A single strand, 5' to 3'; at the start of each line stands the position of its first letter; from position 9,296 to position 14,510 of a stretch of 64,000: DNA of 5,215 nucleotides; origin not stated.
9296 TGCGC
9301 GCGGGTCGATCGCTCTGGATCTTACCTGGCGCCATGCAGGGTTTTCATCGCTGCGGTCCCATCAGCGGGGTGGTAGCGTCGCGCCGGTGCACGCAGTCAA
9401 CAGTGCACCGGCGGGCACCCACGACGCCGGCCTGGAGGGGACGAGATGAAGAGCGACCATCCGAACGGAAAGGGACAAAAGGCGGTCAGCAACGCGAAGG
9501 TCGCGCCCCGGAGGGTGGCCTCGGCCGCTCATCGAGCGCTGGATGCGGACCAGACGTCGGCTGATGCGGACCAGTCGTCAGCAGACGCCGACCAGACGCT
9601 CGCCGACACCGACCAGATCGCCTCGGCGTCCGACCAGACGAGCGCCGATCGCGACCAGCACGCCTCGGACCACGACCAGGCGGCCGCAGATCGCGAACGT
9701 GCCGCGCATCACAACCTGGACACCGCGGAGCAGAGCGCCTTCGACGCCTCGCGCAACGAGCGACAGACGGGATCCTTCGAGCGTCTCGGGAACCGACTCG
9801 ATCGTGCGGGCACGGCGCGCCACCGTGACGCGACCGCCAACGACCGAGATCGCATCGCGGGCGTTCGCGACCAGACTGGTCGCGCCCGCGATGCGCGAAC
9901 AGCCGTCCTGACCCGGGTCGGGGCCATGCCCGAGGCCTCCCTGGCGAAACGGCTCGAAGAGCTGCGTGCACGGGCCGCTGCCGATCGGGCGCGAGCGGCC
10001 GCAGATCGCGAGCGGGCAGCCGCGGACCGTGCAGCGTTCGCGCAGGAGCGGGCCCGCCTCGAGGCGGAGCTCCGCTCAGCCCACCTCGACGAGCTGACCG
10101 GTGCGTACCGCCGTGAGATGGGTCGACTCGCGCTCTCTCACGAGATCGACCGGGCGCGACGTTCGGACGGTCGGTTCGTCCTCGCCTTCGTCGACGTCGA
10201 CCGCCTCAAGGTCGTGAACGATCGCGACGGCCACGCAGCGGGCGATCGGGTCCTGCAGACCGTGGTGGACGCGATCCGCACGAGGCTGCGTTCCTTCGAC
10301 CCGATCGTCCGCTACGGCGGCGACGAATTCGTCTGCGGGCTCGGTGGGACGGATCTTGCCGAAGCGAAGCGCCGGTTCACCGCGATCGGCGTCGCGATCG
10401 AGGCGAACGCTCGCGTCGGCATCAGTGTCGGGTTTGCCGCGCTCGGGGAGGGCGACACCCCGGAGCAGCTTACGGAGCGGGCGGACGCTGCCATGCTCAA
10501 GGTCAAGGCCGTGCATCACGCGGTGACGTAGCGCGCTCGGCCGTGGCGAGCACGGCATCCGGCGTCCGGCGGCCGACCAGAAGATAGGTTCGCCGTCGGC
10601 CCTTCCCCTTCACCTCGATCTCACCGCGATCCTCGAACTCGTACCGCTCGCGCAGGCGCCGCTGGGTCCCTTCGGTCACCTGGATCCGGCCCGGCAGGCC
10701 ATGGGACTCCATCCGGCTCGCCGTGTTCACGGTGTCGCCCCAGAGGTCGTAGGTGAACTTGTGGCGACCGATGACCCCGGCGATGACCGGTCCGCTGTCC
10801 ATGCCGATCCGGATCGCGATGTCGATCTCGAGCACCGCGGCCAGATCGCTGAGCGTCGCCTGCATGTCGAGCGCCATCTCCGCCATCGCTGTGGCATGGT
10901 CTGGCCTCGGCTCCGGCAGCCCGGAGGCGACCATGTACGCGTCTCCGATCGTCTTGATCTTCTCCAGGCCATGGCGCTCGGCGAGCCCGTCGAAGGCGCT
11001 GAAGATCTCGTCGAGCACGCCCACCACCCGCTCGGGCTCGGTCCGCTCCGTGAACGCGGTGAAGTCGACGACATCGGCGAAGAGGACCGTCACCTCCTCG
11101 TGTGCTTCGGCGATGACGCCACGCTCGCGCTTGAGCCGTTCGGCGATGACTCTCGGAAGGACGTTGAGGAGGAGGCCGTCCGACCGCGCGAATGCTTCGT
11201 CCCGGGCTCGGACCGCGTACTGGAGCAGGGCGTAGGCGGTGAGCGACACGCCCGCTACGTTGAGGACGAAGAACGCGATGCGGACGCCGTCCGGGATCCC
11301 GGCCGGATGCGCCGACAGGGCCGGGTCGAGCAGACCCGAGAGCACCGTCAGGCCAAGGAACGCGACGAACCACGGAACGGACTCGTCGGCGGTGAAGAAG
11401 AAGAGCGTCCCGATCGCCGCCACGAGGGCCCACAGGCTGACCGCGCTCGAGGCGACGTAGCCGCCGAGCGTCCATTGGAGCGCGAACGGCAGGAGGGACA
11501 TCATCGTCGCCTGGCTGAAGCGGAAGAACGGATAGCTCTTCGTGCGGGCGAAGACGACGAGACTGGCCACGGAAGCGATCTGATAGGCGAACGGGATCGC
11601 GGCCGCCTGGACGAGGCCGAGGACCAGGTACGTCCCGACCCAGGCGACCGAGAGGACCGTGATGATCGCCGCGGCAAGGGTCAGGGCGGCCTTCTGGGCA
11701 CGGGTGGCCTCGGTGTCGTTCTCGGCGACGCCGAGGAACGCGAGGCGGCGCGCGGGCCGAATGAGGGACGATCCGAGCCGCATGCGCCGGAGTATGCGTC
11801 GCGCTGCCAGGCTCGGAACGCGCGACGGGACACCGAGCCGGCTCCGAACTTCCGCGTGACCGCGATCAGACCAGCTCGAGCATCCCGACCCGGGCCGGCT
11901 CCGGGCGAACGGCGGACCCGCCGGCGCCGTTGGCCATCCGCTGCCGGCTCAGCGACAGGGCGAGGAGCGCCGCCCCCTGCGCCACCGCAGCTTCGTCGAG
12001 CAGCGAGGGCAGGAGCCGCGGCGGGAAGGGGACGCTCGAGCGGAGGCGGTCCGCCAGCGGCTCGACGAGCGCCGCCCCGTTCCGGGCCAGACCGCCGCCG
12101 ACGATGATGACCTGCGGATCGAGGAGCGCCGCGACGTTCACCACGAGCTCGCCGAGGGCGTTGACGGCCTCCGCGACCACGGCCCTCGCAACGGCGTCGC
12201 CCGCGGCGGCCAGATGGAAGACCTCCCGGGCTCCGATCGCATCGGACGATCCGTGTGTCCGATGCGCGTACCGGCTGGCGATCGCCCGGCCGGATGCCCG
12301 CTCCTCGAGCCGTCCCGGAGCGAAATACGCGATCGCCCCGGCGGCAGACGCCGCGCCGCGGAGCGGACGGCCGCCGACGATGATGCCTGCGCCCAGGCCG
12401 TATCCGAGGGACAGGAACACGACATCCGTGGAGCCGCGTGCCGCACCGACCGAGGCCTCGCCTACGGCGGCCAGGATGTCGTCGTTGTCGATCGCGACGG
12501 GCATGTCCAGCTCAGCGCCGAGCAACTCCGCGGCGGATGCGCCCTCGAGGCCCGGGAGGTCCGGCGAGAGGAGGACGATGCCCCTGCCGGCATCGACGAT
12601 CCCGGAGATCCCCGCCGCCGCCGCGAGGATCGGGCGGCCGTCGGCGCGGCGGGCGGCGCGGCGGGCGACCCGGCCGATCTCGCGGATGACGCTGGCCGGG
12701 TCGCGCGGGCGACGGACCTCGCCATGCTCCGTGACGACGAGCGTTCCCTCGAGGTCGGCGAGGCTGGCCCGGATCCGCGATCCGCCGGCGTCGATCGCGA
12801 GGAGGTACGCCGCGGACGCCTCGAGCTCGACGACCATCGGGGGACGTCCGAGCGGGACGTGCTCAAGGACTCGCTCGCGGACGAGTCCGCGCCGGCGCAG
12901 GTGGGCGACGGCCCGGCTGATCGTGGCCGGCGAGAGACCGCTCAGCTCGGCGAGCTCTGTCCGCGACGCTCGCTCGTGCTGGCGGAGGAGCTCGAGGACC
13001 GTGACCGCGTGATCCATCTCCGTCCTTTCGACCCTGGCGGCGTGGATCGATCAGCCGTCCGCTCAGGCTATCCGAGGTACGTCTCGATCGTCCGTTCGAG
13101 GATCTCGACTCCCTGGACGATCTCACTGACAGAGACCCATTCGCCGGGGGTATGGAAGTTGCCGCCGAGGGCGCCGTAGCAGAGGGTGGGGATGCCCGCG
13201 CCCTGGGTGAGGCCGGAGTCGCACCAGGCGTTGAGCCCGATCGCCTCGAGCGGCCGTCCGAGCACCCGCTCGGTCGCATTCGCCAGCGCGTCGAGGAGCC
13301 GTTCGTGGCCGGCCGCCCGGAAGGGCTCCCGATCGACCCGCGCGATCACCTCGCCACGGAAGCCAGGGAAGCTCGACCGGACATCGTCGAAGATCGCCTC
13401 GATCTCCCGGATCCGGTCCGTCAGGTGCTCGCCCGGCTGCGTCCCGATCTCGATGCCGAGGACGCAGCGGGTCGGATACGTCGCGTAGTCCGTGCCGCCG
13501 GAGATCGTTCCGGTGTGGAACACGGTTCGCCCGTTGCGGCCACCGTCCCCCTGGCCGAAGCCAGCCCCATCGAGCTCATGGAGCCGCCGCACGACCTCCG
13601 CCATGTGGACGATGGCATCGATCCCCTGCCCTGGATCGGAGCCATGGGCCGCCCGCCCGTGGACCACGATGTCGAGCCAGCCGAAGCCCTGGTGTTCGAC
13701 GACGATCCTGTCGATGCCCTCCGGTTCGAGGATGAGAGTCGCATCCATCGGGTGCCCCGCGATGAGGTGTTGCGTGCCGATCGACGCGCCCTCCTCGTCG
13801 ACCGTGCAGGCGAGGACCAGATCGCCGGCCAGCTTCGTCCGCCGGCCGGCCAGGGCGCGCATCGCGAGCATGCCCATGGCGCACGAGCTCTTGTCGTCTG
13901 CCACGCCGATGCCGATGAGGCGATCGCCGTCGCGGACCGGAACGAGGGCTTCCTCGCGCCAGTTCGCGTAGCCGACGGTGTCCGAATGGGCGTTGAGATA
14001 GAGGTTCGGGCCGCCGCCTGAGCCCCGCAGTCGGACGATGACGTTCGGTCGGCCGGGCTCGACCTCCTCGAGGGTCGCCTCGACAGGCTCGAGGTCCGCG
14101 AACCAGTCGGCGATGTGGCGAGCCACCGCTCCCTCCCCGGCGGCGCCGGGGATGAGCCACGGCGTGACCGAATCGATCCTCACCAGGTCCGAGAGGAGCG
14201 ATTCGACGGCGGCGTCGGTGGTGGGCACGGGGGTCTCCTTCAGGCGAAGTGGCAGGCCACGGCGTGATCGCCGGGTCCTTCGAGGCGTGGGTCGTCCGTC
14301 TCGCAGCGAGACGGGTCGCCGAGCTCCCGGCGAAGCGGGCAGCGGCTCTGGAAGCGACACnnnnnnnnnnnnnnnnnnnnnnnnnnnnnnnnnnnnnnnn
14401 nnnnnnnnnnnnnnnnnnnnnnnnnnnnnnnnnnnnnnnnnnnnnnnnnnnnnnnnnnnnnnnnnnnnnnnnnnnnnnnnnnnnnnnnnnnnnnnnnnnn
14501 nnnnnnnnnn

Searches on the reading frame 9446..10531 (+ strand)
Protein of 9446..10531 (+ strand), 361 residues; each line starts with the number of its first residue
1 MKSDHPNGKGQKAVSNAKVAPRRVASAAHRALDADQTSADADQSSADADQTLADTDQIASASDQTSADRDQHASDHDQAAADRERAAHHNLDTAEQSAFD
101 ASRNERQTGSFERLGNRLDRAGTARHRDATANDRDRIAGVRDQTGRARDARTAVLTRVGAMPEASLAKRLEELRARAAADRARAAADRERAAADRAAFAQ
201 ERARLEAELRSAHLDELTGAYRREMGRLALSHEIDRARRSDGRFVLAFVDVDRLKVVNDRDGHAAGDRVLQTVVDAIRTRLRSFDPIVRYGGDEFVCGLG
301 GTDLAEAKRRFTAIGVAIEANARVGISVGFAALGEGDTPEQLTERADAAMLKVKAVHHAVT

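Call 72: search_protein_families(library=pfam, proteins=[window:9446-10531:+], max_evalue=0.0001)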
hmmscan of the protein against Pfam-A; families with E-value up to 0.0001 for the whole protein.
window:9446-10531:+ (361 aa): 1 family
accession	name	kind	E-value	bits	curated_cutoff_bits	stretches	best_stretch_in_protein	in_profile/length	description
PF00990.26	GGDEF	-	2.1e-27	96.3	23.8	1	212-355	1-156/161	Diguanylate cyclase, GGDEF domain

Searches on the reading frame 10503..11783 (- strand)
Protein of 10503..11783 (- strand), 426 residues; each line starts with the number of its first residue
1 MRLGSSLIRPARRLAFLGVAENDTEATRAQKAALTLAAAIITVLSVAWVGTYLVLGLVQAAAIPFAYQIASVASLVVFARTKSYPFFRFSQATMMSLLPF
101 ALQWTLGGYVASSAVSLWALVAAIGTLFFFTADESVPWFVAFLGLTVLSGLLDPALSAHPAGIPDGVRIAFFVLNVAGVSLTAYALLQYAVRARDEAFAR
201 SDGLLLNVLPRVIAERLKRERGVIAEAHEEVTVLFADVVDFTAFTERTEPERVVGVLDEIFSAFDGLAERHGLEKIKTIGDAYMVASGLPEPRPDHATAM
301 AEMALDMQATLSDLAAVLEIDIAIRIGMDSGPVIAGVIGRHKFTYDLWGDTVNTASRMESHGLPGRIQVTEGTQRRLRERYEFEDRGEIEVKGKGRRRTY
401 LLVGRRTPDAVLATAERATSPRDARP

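Call 72: search_protein_families(library=pfam, proteins=[window:10503-11783:-], max_evalue=0.0001)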
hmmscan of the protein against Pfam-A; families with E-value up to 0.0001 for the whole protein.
window:10503-11783:- (426 aa): 1 family
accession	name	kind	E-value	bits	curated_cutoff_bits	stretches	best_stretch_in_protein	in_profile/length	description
PF00211.25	Guanylate_cyc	-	3.5e-65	219.5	21.9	1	225-403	3-182/183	Adenylate and Guanylate cyclase catalytic domain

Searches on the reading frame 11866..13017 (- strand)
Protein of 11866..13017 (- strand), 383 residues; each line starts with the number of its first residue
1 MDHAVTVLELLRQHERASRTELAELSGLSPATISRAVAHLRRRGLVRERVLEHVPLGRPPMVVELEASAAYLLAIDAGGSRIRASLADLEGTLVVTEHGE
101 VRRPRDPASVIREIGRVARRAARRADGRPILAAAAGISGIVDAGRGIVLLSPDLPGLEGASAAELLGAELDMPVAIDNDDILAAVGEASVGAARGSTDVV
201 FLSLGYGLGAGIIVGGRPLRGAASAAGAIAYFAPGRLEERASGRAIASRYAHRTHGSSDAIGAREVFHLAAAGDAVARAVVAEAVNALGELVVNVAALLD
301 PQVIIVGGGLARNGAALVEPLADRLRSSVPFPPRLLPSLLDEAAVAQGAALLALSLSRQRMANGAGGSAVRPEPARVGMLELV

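Call 72: search_protein_families(library=pfam, proteins=[window:11866-13017:-], max_evalue=0.0001)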
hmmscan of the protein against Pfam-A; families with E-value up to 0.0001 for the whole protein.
window:11866-13017:- (383 aa): 7 families
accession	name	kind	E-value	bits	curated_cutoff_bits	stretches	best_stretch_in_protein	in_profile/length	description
PF00480.26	ROK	-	6.3e-36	124.8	22.9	1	73-354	2-292/294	ROK family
PF13412.12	HTH_24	-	2.6e-08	33.7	21.9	1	7-47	8-48/48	Winged helix-turn-helix DNA-binding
PF09339.16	HTH_IclR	-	2.7e-08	33.9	22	1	2-48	3-50/52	IclR helix-turn-helix domain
PF01047.28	MarR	-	2.5e-07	30.9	24.6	1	6-47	7-48/59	MarR family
PF12802.13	MarR_2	-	4.2e-07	30.5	27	1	5-48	8-52/61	MarR family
PF13545.12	HTH_Crp_2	-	8.1e-07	29.4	27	1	17-48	23-54/70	Crp-like helix-turn-helix domain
PF25213.1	HVO_A0261_N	-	2.2e-05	24.7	35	1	2-49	11-57/86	HVO_A0261 N-terminal domain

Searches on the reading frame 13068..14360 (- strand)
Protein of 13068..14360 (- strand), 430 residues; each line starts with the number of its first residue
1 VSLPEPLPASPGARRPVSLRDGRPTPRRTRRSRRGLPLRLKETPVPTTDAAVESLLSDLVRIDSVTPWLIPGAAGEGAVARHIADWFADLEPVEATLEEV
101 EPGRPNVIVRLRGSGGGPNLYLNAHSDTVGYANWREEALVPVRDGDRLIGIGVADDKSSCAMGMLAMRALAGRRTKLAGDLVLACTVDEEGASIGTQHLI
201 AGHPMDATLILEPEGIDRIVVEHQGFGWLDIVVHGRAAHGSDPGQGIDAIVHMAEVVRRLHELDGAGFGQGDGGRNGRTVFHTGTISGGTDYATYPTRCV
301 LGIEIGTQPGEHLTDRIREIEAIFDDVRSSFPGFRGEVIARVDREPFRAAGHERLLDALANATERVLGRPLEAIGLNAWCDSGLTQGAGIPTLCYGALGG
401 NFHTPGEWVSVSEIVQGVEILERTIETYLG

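Call 72: search_protein_families(library=pfam, proteins=[window:13068-14360:-], max_evalue=0.0001)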
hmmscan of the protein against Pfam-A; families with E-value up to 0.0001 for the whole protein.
window:13068-14360:- (430 aa): 3 families
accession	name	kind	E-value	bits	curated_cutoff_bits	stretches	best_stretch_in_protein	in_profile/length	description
PF01546.33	Peptidase_M20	-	8.9e-25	88.2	24.6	1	122-426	2-205/206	Peptidase family M20/M25/M40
PF07687.19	M20_dimer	-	2.2e-15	56.9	21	1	221-326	1-101/107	Peptidase dimerisation domain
PF04389.22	Peptidase_M28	-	7.8e-08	32.7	21.3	1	106-205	1-83/193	Peptidase family M28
